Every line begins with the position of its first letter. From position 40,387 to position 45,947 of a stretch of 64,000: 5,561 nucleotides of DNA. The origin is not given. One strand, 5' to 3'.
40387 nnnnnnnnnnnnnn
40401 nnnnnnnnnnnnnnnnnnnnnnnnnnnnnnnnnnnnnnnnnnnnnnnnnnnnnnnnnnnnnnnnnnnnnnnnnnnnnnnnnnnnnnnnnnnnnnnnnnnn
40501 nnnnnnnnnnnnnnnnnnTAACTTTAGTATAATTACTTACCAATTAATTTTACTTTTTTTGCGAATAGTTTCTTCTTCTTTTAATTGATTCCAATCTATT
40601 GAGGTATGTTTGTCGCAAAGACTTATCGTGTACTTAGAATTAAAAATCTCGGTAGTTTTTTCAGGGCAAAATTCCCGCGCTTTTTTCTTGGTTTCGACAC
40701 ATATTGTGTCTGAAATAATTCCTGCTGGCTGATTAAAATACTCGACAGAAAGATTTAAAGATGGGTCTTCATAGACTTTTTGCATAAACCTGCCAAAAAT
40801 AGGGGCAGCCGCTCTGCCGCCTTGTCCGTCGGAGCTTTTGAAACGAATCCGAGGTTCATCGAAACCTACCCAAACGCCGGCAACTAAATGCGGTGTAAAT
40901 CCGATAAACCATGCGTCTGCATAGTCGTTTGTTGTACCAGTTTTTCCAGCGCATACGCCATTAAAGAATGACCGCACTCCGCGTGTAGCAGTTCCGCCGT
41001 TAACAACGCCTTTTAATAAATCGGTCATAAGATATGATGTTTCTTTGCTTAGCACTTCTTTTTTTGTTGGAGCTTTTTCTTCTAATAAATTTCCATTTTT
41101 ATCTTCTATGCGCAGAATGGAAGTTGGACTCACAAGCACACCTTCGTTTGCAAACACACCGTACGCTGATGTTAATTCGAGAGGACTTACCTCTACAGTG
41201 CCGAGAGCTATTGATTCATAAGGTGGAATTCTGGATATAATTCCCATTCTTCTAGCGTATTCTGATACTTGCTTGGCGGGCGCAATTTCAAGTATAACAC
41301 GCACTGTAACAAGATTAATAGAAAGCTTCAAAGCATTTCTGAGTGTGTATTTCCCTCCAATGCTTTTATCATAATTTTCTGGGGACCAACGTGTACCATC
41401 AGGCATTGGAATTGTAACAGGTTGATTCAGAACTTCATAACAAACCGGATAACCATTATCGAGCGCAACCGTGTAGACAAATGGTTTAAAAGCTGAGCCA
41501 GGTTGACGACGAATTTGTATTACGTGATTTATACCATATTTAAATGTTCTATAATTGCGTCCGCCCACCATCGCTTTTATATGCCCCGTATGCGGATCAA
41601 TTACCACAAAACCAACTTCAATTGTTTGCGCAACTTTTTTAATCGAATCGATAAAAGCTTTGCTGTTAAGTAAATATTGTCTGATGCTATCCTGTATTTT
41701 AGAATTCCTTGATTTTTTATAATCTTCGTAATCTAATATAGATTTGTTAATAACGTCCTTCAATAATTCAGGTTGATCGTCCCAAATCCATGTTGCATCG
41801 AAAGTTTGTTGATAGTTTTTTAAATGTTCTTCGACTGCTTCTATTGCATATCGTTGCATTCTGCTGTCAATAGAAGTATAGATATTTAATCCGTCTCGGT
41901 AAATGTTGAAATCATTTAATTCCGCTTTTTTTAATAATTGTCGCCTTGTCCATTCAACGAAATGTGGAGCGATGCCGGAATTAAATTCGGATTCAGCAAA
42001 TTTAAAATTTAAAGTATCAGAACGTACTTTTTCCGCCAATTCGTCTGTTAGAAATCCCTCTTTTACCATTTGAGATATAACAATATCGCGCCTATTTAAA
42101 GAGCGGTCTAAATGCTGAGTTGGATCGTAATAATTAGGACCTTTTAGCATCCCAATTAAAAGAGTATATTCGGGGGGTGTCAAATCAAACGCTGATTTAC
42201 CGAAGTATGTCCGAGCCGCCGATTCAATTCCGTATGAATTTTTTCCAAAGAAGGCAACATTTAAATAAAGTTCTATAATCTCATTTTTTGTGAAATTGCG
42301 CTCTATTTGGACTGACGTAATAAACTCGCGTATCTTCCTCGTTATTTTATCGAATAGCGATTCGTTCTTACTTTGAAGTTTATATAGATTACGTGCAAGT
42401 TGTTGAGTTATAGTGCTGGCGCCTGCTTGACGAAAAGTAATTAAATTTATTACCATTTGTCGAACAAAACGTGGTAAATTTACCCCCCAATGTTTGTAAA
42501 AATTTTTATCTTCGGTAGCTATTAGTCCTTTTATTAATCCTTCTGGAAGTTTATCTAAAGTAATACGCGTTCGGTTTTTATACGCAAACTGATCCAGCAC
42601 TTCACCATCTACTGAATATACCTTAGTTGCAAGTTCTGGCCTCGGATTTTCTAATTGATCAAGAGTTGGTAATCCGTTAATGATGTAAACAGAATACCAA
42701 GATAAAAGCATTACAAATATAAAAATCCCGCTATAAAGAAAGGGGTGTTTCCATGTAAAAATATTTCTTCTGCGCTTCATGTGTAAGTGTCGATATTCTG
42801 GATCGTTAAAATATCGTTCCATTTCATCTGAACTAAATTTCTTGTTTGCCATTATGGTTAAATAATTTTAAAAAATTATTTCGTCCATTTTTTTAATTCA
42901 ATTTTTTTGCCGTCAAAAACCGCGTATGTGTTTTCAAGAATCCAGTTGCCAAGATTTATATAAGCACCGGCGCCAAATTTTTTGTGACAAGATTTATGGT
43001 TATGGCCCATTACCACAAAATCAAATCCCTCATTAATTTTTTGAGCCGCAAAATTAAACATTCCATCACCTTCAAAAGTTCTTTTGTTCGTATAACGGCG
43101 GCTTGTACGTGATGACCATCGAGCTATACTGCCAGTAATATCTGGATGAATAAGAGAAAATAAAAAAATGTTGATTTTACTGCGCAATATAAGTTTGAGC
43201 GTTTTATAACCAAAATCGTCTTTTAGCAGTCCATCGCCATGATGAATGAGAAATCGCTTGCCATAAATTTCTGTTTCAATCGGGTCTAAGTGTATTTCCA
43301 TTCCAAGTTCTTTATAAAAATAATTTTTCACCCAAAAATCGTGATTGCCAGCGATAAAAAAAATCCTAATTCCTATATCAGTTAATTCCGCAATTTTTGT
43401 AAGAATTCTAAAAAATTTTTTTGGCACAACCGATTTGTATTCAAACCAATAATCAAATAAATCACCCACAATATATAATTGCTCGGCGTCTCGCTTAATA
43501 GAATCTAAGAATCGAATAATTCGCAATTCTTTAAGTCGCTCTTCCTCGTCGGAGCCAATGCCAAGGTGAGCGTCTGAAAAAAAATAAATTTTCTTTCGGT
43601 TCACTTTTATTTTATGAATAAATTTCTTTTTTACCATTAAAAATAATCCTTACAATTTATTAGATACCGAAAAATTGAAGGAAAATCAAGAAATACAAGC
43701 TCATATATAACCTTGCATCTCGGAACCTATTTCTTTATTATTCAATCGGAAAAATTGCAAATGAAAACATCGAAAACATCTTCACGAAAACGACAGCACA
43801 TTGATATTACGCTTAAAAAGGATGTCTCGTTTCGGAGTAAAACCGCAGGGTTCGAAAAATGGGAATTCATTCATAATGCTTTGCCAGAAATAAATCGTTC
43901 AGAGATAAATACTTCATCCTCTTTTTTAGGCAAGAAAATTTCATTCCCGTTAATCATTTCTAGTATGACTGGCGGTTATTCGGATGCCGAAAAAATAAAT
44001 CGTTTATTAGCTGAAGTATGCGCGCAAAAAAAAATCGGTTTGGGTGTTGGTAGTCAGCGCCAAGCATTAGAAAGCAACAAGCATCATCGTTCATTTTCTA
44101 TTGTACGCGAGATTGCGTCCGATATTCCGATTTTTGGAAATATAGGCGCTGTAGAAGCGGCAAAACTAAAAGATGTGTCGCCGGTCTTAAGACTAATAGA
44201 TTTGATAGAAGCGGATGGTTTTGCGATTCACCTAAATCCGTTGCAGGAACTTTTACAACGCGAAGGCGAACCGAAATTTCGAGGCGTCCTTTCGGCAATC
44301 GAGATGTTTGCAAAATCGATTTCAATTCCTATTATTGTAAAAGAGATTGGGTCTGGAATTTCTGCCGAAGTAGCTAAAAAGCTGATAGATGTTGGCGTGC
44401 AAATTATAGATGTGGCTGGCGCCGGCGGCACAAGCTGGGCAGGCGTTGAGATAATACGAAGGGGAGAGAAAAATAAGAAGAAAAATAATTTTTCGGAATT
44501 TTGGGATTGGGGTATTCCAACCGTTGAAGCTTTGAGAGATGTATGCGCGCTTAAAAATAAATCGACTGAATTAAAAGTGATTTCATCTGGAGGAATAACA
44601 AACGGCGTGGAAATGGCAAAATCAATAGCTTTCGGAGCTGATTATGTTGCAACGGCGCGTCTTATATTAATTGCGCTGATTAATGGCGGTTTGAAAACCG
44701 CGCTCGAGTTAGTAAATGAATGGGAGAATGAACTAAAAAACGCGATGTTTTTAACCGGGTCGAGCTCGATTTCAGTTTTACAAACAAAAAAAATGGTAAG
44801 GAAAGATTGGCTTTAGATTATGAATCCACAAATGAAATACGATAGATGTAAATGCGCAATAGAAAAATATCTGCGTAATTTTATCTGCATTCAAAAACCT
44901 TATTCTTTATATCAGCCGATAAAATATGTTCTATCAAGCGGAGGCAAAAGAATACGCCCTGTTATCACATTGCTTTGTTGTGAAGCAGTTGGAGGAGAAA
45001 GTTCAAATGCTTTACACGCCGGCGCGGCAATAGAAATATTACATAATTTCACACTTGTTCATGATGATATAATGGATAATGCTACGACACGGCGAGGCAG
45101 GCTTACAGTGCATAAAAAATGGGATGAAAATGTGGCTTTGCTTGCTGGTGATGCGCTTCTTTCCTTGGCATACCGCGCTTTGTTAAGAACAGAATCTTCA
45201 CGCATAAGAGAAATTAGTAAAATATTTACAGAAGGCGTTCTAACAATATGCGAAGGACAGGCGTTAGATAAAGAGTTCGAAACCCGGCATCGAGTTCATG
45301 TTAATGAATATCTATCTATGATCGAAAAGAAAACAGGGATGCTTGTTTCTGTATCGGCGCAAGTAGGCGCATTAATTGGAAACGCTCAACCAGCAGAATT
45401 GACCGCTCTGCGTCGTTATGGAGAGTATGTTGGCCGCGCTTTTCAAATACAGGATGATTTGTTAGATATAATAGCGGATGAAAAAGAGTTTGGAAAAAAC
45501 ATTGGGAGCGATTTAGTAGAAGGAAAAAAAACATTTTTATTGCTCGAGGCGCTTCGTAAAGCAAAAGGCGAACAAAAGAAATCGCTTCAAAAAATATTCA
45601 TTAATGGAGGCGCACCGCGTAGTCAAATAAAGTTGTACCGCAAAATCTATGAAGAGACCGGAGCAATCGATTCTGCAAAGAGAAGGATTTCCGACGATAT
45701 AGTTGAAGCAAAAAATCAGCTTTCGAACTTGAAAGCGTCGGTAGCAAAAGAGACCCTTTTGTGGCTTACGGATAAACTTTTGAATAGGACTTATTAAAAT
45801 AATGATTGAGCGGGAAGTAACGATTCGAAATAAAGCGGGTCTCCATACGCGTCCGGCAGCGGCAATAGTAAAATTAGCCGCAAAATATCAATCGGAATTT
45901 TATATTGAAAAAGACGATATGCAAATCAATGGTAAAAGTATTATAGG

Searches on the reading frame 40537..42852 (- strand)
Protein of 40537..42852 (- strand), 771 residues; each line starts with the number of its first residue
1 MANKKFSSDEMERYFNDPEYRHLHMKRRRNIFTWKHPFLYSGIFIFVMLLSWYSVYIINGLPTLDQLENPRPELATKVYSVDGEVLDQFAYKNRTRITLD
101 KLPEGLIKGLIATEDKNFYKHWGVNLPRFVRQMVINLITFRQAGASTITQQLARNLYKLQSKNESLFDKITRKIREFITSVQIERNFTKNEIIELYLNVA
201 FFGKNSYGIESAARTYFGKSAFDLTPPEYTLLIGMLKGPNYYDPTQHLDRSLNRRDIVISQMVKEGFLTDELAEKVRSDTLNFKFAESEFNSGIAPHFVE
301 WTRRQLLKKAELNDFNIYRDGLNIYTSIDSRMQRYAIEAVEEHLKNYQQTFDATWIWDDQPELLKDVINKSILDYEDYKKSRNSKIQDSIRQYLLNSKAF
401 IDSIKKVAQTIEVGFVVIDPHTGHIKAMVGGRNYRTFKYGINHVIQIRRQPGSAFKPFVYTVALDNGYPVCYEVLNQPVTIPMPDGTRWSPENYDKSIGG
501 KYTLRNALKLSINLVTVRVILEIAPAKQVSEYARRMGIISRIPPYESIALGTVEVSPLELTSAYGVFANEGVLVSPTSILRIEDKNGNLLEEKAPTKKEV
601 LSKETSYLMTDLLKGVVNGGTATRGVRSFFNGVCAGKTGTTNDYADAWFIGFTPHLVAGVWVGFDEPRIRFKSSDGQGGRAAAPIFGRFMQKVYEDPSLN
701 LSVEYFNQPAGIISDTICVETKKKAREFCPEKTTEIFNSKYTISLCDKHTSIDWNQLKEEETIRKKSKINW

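Call 72: search_protein_families(library=pfam, proteins=[window:40537-42852:-], max_evalue=0.00001)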
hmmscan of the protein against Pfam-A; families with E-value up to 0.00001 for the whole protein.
window:40537-42852:- (771 aa): 2 families
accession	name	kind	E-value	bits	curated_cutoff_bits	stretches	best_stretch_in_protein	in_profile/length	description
PF00912.28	Transgly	-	3.2e-55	186.7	27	1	83-262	2-177/178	Transglycosylase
PF00905.27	Transpeptidase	-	4.5e-32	111.9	22.1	1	414-691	2-299/299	Penicillin binding protein transpeptidase domain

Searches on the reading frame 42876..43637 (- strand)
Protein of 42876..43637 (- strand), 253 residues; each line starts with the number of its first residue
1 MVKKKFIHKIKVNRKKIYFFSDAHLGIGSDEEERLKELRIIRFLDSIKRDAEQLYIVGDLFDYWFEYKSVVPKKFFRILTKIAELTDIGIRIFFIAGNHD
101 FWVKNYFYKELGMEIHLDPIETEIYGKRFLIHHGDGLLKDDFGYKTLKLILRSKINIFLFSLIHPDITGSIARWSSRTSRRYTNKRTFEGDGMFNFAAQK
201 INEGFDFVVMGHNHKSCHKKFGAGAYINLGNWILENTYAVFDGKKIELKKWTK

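Call 83: search_protein_families(library=pfam, proteins=[window:42876-43637:-], max_evalue=0.00001)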
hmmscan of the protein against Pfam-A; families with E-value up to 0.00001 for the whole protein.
window:42876-43637:- (253 aa): 2 families
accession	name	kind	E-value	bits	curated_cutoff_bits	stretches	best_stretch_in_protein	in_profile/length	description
PF00149.33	Metallophos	-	2.3e-10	41.6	21.5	1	16-215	2-190/191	Calcineurin-like phosphoesterase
PF12850.12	Metallophos_2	-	5.3e-06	27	27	0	16-137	2-91/154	Calcineurin-like phosphoesterase superfamily domain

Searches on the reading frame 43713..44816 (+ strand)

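Call 83: search_protein_families(library=pfam, proteins=[window:43713-44816:+], max_evalue=0.00001)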
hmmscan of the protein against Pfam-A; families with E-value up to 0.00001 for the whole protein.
window:43713-44816:+ (367 aa): 1 family
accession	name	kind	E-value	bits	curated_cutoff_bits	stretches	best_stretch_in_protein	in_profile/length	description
PF01070.24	FMN_dh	-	3.1e-29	102.5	24.9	2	194-359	208-346/350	FMN-dependent dehydrogenase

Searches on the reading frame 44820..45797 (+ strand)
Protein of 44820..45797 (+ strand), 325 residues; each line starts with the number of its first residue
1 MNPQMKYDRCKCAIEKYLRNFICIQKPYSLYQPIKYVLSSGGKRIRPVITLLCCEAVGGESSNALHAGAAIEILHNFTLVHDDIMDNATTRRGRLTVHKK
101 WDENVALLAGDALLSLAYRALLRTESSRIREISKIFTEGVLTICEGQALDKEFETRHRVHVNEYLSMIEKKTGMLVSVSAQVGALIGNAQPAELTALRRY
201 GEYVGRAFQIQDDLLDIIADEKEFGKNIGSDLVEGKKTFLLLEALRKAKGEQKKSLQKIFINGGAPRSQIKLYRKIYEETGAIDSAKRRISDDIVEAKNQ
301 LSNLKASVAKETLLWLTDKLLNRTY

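Call 83: search_protein_families(library=pfam, proteins=[window:44820-45797:+], max_evalue=0.00001)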
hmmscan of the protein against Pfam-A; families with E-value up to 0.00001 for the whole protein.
window:44820-45797:+ (325 aa): 1 family
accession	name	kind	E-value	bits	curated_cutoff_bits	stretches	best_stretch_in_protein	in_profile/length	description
PF00348.22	polyprenyl_synt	-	1.4e-75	254.2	27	1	30-268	4-242/251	Polyprenyl synthetase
